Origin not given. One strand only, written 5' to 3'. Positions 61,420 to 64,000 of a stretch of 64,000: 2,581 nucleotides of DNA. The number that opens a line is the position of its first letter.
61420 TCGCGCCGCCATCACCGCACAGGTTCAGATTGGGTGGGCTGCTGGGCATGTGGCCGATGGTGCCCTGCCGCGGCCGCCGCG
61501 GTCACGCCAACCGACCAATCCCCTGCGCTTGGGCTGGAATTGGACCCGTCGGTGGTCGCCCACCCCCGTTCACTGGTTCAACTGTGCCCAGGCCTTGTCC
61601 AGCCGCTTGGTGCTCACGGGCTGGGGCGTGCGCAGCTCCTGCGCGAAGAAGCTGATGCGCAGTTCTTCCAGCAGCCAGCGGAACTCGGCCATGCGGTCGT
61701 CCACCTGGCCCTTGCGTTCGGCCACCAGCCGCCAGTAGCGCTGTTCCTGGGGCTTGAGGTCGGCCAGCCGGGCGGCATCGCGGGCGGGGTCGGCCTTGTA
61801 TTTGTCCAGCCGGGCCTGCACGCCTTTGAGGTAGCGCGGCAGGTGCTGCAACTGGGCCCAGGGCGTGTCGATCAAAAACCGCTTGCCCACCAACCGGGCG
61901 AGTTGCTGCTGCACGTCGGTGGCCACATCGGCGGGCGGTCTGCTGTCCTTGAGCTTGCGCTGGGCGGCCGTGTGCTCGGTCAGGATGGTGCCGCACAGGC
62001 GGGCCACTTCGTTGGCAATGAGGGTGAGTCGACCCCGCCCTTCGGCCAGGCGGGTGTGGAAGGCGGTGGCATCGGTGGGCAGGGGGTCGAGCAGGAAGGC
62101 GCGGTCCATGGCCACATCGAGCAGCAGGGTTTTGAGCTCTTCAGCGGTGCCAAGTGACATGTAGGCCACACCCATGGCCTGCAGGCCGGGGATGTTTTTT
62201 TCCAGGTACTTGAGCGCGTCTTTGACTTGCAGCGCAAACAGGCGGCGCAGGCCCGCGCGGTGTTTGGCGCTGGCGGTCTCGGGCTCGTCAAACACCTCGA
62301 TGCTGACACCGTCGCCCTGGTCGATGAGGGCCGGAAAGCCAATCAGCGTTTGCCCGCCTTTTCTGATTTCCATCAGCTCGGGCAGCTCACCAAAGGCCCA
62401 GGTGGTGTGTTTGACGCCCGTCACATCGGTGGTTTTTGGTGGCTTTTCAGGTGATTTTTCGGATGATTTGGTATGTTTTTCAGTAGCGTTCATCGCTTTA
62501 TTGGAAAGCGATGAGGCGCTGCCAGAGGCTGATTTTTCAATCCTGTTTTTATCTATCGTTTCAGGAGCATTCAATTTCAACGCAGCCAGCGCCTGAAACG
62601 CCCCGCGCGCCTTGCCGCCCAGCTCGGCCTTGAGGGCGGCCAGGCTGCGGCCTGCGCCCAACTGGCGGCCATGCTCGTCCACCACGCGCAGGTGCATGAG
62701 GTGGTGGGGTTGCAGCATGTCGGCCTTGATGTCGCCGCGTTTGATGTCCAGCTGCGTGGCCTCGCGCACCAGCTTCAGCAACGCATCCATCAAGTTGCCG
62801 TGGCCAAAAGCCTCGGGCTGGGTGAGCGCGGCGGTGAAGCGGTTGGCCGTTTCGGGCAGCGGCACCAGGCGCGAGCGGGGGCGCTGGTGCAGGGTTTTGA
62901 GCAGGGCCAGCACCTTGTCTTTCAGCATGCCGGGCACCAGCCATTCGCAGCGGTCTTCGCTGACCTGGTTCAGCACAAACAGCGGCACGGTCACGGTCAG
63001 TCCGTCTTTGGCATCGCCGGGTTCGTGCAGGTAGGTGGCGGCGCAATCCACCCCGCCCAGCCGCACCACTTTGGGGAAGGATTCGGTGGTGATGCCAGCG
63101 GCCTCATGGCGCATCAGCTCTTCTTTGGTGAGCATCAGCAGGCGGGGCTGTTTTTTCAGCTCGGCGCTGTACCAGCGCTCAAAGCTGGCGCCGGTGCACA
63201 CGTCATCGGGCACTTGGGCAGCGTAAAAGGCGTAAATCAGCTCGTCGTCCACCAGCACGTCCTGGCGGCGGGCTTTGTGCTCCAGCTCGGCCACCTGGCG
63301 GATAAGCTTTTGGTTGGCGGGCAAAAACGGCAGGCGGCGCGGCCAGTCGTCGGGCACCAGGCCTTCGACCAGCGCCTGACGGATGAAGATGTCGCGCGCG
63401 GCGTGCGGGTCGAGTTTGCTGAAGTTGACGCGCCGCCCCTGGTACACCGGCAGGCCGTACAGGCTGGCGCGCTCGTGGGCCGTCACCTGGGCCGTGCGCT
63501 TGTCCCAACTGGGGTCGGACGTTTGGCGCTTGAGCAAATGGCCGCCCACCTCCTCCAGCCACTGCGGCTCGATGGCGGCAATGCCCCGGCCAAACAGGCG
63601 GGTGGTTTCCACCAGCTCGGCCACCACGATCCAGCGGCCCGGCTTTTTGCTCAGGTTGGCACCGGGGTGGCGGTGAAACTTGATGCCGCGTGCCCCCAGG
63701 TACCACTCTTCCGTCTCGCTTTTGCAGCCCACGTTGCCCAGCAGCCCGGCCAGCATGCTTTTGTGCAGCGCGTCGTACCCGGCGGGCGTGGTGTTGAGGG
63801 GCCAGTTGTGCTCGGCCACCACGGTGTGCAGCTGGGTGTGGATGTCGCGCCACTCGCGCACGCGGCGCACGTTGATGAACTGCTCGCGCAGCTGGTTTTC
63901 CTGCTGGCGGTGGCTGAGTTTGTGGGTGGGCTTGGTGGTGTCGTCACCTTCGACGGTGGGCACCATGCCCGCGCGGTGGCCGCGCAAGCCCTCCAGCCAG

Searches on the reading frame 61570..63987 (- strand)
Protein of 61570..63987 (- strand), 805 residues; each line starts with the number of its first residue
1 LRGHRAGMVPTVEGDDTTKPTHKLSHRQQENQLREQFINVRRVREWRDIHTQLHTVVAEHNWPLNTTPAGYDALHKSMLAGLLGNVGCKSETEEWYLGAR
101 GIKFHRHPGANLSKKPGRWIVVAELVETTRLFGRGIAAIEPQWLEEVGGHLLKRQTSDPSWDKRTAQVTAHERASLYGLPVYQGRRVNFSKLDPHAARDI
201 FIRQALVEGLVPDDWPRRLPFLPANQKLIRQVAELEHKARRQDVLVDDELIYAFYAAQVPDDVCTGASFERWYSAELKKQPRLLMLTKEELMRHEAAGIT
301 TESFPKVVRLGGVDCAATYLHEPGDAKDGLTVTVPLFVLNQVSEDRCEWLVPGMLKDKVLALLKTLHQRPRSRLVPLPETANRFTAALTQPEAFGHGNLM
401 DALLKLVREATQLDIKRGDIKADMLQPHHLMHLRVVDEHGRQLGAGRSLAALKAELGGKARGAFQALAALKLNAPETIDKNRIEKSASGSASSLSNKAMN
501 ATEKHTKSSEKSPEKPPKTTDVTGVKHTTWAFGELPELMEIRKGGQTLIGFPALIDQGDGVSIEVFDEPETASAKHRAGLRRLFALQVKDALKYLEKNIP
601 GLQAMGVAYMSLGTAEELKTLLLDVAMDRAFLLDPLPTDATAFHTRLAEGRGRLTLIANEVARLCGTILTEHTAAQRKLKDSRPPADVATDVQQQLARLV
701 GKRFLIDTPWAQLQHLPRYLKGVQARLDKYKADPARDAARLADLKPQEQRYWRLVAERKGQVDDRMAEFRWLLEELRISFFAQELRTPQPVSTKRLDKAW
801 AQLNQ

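Call 18: search_protein_families(library=pfam, proteins=[window:61570-63987:-])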
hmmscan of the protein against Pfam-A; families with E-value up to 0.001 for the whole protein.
window:61570-63987:- (805 aa): 2 families
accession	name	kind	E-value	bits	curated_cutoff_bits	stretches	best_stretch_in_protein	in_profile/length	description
PF11898.13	DUF3418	-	9.2e-202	672.2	25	1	165-802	2-582/582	Domain of unknown function (DUF3418)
PF07717.22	OB_NTP_bind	-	4e-12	46.6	29.5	1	74-150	1-82/83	Oligonucleotide/oligosaccharide-binding (OB)-fold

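Call 81: search_solved_structures(query=window:61570-63987:-, show_alignments=1, max_evalue=1e-30)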
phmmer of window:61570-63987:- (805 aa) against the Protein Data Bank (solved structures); distinct sequences matched with E-value up to 1e-30: 6.
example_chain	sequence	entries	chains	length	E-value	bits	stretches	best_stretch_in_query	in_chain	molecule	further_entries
9ggr_A2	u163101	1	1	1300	4e-136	458.4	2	31-468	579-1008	ATP-dependent RNA helicase HrpA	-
9gft_B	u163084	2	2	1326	4.3e-136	458.3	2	31-468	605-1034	ATP-dependent RNA helicase HrpA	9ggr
6zww_A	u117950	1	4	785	4.4e-57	197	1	31-239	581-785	ATP-dependent RNA helicase HrpA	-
7akp_A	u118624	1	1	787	4.4e-57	197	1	31-239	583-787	ATP-dependent RNA helicase HrpA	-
8po6_A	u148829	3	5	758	4.5e-52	180.5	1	31-209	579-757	ATP-dependent RNA helicase HrpA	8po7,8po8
6zwx_A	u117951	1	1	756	3.4e-51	177.6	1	31-208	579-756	ATP-dependent RNA helicase HrpA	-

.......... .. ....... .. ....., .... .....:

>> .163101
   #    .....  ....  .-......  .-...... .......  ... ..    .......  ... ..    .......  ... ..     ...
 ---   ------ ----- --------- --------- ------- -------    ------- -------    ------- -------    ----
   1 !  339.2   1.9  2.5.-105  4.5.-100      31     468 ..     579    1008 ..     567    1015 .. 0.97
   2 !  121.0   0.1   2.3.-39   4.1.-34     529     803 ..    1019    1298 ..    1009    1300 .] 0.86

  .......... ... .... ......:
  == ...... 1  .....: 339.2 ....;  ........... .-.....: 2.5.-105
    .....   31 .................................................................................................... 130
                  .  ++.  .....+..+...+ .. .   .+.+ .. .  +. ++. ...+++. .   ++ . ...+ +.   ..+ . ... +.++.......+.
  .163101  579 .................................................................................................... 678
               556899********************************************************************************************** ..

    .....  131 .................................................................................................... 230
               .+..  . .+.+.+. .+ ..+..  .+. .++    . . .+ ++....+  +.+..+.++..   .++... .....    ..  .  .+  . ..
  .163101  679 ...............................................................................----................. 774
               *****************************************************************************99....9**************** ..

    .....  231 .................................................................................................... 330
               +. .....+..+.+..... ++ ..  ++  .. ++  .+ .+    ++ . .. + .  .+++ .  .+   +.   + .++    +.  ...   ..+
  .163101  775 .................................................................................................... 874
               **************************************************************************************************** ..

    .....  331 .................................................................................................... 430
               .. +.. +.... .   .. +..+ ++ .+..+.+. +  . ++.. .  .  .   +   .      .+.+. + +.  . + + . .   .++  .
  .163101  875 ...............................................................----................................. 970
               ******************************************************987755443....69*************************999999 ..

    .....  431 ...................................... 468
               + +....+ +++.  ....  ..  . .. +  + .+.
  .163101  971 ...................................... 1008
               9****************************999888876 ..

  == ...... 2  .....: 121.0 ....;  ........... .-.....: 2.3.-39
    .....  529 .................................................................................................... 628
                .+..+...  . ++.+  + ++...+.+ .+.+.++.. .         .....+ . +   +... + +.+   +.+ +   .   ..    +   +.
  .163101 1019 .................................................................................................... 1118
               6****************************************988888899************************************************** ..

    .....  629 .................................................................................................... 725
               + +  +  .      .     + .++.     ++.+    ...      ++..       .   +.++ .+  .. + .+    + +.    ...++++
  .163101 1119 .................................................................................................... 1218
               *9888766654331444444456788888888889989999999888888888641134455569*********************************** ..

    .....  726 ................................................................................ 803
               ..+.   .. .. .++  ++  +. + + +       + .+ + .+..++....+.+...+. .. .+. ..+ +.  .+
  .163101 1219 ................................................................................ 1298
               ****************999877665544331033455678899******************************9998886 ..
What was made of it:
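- On RPE-like in-frame coding insertions: J corresponds to about 50 extra residues relative to E. coli HrpA (call 81).
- J is a roughly 50-aa insertion relative to E. coli HrpA (call 81).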
